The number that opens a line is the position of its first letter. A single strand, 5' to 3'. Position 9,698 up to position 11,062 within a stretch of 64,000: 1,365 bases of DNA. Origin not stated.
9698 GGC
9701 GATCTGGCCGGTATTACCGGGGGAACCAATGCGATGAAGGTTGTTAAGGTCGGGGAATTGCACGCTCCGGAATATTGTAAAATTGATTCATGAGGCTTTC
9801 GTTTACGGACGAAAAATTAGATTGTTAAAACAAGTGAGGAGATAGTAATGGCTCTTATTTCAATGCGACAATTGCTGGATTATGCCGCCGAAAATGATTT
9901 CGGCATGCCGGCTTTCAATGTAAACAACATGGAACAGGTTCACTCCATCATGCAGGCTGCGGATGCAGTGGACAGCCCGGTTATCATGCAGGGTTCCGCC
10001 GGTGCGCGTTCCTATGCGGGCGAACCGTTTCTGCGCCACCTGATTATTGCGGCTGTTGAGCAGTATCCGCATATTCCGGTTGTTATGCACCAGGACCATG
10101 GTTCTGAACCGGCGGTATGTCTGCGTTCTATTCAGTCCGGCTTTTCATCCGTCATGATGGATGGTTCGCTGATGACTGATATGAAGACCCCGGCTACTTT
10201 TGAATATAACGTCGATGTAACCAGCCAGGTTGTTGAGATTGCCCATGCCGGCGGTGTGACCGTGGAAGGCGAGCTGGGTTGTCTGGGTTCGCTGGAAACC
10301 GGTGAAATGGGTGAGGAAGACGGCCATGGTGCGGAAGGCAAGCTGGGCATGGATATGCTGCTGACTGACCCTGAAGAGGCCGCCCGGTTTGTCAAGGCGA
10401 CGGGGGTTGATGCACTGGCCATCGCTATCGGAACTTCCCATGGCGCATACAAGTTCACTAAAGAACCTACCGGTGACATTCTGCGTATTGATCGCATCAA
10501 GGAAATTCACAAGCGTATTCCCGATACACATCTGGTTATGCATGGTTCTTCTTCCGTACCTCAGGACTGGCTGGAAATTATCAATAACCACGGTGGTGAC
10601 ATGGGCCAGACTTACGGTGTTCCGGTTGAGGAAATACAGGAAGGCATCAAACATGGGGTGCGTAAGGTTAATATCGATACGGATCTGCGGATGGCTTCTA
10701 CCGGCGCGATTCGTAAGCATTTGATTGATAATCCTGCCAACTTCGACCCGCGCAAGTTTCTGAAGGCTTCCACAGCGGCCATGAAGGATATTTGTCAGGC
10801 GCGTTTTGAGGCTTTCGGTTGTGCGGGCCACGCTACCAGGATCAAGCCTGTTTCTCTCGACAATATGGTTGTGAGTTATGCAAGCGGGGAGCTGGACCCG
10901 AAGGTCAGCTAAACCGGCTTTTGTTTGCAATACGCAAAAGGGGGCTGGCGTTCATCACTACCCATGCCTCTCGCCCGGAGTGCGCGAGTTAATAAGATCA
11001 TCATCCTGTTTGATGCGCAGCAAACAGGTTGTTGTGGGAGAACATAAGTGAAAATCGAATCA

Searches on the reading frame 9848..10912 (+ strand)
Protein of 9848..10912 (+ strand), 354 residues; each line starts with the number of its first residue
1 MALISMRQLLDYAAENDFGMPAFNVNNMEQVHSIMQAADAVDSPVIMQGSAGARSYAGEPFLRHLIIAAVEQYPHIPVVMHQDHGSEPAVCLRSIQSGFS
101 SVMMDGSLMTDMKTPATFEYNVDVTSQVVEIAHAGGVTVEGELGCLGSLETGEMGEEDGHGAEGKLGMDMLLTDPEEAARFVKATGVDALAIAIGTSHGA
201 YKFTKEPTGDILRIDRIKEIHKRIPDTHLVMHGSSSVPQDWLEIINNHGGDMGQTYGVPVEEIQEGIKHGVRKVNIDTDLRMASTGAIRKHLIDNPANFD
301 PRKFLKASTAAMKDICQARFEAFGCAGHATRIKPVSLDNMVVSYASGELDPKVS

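Call 16: find_related_loci(query=window:9848-10912:+, collection=genome_contigs, flank=8000)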
Query window:9848-10912:+ (354 aa) in genome_contigs; peptide patterns used: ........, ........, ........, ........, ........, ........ (x = any residue, [..] = any of these).
600 stretches matched a pattern (row limit reached: there are more); 594 encode a relative of the query (tblastn E <= 1e-3); the best 80 are kept; 80 distinct loci.
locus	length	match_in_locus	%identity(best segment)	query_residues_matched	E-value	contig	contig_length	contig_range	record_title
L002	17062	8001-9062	88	1-354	0e+0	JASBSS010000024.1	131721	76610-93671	MAG: Thiogranum sp. isolate BWSM_145 k141_1887225, whole genome shotgun sequence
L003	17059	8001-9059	86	1-353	0e+0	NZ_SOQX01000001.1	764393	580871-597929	Thiohalophilus thiocyanatoxydans strain DSM 16326 Ga0244672_101, whole genome shotgun sequence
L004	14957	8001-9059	86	1-353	0e+0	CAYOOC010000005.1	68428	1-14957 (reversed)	MAG TPA_asm: uncultured Thiohalophilus sp. isolate SRP332253_co2_152 genome assembly, contig: NODE_310_length_68428_cov_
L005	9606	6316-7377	85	1-354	0e+0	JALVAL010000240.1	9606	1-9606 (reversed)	MAG: Gammaproteobacteria bacterium isolate 132-544_metabat2_scaf2bin.080 132-544_scaffold_2547_c1, whole genome shotgun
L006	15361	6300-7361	86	1-354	0e+0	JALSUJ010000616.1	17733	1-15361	MAG: Gammaproteobacteria bacterium isolate S010_maxbin2_scaf2bin.015_VB S010_NODE_824_length_17733_cov_1.970351, whole g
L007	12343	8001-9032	88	1-344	0e+0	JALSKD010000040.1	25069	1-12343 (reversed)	MAG: Gammaproteobacteria bacterium isolate 354-166_metabat2_scaf2bin.138 354-166_scaffold_1853_c1, whole genome shotgun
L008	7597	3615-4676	86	1-354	0e+0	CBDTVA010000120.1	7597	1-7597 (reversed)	MAG TPA_asm: uncultured Gammaproteobacteria bacterium isolate SRR7614711_binner13_Refined_73 genome assembly, contig: ER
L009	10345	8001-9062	85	1-354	0e+0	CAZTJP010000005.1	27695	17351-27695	MAG TPA_asm: uncultured Thiotrichales bacterium isolate SRP163575_co1_270 genome assembly, contig: NODE_3412_length_2769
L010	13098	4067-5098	88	1-344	0e+0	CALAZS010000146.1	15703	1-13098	MAG TPA_asm: uncultured Gammaproteobacteria bacterium isolate ERR1995201_bin.20_CONCOCT_v1.1_MAG genome assembly, contig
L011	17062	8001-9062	84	1-354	0e+0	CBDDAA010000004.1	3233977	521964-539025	MAG: Granulosicoccaceae bacterium isolate 212068ec-03f6-4731-bd46-ab028424148a genome assembly, contig: contig_4, whole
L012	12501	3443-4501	85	1-353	0e+0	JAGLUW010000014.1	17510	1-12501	MAG: Sulfuriflexus sp. isolate RS_11_44 ZL20.bin.44.fa_14, whole genome shotgun sequence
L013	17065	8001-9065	85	1-354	0e+0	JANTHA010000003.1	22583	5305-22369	MAG: Thiotrichaceae bacterium isolate bin10096 c_000000001900, whole genome shotgun sequence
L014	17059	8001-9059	85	1-353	0e+0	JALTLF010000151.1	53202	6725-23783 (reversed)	MAG: Chromatiales bacterium isolate S139_maxbin2_scaf2bin.311 S139_NODE_307_length_53202_cov_59.374527, whole genome sho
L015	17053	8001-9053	84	3-353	0e+0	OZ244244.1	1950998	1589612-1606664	MAG: Gammaproteobacteria bacterium isolate a95c62f7-d7b1-4aaa-ae6b-9788209e8063 genome assembly, chromosome: 1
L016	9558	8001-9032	87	1-344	0e+0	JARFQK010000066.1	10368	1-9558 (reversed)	MAG: Gammaproteobacteria bacterium isolate MAG_Ve_Sed_22 k141_1561368, whole genome shotgun sequence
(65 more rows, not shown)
